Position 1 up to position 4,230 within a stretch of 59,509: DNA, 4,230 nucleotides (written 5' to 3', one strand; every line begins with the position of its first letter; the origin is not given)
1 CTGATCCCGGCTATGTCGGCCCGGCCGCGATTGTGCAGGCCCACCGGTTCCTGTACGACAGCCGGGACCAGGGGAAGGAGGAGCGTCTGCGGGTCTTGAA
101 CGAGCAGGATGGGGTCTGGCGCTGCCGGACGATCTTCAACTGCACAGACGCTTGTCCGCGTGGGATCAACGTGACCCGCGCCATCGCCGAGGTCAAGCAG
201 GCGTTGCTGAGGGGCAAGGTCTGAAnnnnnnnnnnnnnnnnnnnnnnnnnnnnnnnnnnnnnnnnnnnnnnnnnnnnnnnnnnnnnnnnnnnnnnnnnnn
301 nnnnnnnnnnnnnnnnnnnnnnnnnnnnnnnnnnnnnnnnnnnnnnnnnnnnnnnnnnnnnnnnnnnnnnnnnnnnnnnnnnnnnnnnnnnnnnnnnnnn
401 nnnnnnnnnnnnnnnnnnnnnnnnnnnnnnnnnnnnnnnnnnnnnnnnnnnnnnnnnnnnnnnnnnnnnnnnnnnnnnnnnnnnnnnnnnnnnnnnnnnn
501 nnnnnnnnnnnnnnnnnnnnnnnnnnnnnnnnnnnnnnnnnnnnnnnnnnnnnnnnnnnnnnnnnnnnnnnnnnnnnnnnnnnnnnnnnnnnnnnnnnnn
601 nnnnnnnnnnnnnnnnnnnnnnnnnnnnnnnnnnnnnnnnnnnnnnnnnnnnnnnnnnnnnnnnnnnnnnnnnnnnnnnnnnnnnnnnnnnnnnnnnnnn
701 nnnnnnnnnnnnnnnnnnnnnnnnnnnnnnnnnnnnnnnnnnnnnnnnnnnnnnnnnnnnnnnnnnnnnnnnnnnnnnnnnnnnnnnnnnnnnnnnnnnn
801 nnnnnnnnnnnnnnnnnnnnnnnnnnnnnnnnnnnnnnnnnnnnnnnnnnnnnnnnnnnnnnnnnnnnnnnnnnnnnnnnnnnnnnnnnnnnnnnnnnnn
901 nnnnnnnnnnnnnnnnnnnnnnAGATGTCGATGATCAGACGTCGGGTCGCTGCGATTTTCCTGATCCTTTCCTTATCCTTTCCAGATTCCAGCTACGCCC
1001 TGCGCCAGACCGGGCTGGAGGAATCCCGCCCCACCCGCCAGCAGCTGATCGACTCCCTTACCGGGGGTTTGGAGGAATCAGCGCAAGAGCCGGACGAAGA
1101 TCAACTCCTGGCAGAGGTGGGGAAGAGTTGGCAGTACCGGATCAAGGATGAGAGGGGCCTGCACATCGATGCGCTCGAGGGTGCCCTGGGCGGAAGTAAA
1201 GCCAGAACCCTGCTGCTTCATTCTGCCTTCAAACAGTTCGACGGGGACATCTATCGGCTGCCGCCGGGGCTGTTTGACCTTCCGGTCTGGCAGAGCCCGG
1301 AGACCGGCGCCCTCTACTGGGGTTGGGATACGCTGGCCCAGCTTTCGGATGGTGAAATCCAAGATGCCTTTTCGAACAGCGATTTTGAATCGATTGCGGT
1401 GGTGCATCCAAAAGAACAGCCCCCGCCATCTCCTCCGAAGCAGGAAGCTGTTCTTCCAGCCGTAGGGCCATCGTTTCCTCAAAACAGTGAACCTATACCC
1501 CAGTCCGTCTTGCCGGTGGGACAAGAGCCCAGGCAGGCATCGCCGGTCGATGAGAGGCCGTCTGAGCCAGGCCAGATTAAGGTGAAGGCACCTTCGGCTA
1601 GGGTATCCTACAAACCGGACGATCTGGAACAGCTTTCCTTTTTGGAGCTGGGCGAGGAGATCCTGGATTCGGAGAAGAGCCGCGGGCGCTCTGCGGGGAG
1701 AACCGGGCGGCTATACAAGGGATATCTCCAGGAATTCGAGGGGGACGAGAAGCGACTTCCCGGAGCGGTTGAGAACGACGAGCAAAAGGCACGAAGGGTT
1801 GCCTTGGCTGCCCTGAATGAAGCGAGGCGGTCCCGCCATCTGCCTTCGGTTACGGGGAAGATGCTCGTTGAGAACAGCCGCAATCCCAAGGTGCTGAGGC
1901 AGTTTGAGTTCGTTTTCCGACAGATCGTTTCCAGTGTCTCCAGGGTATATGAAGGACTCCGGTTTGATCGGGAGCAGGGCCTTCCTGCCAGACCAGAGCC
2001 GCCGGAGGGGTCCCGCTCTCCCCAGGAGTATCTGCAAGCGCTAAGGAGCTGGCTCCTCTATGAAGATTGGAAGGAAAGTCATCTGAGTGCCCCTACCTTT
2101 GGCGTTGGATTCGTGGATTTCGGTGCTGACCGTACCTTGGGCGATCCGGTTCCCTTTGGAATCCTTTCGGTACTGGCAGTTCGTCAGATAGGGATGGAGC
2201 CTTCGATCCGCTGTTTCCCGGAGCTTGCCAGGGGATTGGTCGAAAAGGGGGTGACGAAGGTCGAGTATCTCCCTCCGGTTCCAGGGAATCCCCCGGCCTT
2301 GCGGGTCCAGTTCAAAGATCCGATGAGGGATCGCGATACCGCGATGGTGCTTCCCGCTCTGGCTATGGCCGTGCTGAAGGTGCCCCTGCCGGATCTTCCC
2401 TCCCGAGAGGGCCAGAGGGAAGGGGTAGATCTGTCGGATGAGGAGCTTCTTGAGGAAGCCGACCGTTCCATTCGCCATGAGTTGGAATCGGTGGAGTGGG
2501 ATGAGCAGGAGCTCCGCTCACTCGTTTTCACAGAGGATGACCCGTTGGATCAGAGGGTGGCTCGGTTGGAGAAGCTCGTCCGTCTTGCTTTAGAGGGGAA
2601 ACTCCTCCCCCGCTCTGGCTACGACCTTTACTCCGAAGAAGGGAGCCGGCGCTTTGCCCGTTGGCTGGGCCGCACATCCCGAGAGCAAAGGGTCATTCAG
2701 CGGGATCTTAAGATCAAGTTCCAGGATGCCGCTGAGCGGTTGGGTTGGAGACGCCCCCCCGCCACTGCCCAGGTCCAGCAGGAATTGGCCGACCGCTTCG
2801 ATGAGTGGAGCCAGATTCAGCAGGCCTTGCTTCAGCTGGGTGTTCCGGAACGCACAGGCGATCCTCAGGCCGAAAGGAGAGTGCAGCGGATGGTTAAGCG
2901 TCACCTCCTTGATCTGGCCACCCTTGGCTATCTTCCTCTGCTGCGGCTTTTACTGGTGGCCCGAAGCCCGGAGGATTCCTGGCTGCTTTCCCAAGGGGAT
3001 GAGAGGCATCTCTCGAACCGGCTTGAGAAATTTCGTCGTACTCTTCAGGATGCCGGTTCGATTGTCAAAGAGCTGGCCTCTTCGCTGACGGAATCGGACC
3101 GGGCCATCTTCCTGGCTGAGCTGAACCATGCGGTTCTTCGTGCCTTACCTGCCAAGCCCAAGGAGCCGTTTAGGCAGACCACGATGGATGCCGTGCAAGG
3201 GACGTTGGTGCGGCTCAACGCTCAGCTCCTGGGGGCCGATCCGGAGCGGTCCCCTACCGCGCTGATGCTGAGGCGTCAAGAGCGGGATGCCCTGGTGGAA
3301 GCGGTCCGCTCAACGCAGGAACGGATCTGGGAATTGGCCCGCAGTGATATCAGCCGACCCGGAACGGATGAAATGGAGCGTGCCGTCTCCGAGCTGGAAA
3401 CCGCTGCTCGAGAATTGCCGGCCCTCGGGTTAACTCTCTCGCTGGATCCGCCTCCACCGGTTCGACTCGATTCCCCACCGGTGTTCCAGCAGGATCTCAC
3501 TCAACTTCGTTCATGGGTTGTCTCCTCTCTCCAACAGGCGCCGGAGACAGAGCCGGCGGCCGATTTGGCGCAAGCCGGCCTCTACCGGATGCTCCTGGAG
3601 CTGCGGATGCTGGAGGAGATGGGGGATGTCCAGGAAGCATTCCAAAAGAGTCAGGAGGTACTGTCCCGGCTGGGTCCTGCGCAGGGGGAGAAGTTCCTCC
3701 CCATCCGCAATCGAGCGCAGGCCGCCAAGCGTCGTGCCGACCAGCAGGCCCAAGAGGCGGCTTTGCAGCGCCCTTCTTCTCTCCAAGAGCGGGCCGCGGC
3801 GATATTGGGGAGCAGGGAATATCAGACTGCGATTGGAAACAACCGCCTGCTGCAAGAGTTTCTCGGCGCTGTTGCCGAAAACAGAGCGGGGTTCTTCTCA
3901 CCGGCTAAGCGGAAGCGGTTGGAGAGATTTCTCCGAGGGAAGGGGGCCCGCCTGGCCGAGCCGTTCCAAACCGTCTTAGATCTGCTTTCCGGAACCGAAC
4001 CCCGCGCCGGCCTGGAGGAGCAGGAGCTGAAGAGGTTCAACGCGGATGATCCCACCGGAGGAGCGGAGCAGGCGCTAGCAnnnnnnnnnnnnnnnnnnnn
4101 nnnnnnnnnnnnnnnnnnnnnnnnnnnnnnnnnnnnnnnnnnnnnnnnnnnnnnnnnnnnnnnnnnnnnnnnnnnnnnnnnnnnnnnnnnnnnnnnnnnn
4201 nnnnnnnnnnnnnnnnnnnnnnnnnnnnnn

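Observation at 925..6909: Recurrent [A/T/G/S]-G-L-E-E pentapeptide punctuating a giant protein at domain borders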

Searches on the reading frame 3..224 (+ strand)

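Call 96: search_protein_families(library=pfam, proteins=[window:3-224:+], max_evalue=0.001)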
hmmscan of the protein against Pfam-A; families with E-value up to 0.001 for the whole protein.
window:3-224:+ (73 aa): 2 families
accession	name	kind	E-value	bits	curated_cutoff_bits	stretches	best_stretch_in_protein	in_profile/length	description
PF13183.11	Fer4_8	-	9.5e-06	26.5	27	1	10-55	19-68/68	4Fe-4S dicluster domain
PF13237.11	Fer4_10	-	6.6e-05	23.2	25.5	1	21-52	22-53/53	4Fe-4S dicluster domain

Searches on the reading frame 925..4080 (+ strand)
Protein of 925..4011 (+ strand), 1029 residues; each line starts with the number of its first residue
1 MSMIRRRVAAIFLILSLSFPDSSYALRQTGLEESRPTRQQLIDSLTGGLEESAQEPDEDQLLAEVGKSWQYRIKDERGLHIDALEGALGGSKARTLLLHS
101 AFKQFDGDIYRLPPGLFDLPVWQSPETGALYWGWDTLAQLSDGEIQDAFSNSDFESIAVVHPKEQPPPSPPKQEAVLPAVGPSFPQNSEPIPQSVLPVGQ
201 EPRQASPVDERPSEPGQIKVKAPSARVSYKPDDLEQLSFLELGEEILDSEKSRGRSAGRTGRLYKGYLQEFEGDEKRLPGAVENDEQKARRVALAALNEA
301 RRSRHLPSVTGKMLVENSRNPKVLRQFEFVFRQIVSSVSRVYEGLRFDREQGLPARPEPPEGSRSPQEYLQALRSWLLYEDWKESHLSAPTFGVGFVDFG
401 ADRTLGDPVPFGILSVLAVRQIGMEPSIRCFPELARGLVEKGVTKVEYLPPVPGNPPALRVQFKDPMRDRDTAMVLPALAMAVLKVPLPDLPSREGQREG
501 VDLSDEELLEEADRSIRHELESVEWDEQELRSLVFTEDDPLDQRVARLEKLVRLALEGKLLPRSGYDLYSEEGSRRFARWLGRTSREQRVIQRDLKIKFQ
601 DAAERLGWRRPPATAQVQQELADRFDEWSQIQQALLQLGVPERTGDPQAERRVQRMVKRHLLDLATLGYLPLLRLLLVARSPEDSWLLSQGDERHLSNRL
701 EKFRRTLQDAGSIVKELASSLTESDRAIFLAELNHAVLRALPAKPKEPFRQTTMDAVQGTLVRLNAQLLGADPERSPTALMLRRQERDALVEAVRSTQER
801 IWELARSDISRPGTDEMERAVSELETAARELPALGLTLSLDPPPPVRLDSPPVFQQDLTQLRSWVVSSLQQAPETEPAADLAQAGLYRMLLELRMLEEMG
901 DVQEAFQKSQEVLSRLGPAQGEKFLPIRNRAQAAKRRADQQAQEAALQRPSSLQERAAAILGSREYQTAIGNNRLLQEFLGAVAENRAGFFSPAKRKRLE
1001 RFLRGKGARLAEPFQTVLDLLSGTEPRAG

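Call 12: find_homologous_proteins(query=window:925-4011:+, max_evalue=0.001)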
Query window:925-4011:+ (1029 aa): 1 proteins with E <= 0.001 among 8000 candidates.
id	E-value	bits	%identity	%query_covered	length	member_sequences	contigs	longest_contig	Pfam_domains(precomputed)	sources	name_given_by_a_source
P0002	1.3e-77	280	34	66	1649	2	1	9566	-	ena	-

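Call 14: find_encoding_contigs(protein=P0002, flank=10000)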
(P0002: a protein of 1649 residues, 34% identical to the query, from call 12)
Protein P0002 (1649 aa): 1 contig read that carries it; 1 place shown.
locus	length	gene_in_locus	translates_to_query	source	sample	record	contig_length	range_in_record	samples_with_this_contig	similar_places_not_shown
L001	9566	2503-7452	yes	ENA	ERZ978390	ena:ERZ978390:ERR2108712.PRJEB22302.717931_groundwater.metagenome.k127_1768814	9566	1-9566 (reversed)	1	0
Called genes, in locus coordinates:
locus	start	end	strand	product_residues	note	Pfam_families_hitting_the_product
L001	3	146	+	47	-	?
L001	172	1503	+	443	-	PF00919:UPF0004, PF04055:Radical_SAM, PF18693:TRAM_2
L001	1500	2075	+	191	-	PF01066:CDP-OH_P_transf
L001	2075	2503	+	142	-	PF04608:PgpA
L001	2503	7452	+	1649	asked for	-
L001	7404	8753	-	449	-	PF00994:MoCF_biosynth, PF18146:CinA_KH, PF02464:CinA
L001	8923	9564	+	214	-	?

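Call 19: search_protein_families(library=ncbifam, proteins=[P0002], max_evalue=1)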
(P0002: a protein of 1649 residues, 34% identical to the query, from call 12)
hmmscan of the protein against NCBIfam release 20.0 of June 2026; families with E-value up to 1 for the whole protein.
P0002 (1649 aa): 0 families

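Call 24: find_related_loci(query=A1, collection=genome_contigs, flank=10000)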
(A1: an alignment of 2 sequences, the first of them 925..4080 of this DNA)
Query A1 (1052 aa) in genome_contigs; peptide patterns used: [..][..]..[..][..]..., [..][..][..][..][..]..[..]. (x = any residue, [..] = any of these).
35 stretches matched a pattern, but none encodes a relative of the query by tblastn (E <= 1e-3).

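Call 25: find_related_loci(query=A1, collection=metagenome_contigs, flank=10000)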
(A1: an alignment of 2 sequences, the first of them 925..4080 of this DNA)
Query A1 (1052 aa) in metagenome_contigs; peptide patterns used: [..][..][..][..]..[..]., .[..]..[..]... (x = any residue, [..] = any of these).
359 stretches matched a pattern; 3 encode a relative of the query (tblastn E <= 1e-3); 3 distinct loci.
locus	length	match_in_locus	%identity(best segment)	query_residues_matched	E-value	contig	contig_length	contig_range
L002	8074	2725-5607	34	234-1040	9e-81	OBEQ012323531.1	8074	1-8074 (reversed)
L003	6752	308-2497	31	165-916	1e-60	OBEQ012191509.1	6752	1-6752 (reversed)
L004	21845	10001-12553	28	47-872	2e-64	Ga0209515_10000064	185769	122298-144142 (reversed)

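Call 36: search_protein_families(library=pfam, proteins=[P0002, L004:4331-15121:+, L003:2-4087:+, L004:15361-16611:+], max_evalue=0.1)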
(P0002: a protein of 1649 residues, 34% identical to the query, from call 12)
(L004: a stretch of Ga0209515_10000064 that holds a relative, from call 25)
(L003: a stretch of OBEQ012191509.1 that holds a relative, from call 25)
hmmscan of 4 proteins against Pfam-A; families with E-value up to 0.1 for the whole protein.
P0002 (1649 aa): 0 families

L004:4331-15121:+ (3597 aa): 0 families

L003:2-4087:+ (1362 aa): 0 families

L004:15361-16611:+ (417 aa): 3 families
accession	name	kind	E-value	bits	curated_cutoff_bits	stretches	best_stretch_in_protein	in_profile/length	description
PF01368.27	DHH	-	1e-12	48.9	28.1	1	114-252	3-125/125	DHH family, N-terminal domain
PF02272.25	DHHA1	-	4.1e-12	46.9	25.9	1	334-416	16-101/102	DHHA1 domain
PF14336.11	GLUCM-like_C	-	0.0053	16.7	27.9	1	114-189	44-119/291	D-glutamate cyclase-like, C-terminal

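Call 79: search_protein_families(library=pfam, proteins=[L004:722-2797:+], max_evalue=0.0001)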
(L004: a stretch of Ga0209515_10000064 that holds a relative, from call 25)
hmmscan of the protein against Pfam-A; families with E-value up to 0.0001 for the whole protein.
L004:722-2797:+ (692 aa): 8 families
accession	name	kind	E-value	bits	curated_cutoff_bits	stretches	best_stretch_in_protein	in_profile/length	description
PF01653.23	DNA_ligase_aden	-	4.7e-91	305.2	27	1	93-343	3-253/253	NAD-dependent DNA ligase adenylation domain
PF03120.22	DNA_ligase_OB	-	9.9e-37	125.1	32.9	1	347-423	2-78/79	NAD-dependent DNA ligase OB-fold domain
PF12826.13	HHH_2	-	6.5e-25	87.5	27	1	534-596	1-63/64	Helix-hairpin-helix motif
PF14520.12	HHH_5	-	8.8e-15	55.4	27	2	539-586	5-53/57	Helix-hairpin-helix domain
PF00533.33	BRCT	-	1.1e-12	48.4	21.3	1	618-688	5-76/78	BRCA1 C Terminus (BRCT) domain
PF12738.14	PTCB-BRCT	-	3.8e-08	33.7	22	1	629-681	7-59/63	twin BRCT domain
PF22745.1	Nlig-Ia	-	1.4e-06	29.3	27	1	29-78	3-52/92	DNA ligase-like, N-terminal NAD+-binding domain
PF00633.29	HHH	-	3.7e-06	27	24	0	558-587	1-30/30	Helix-hairpin-helix motif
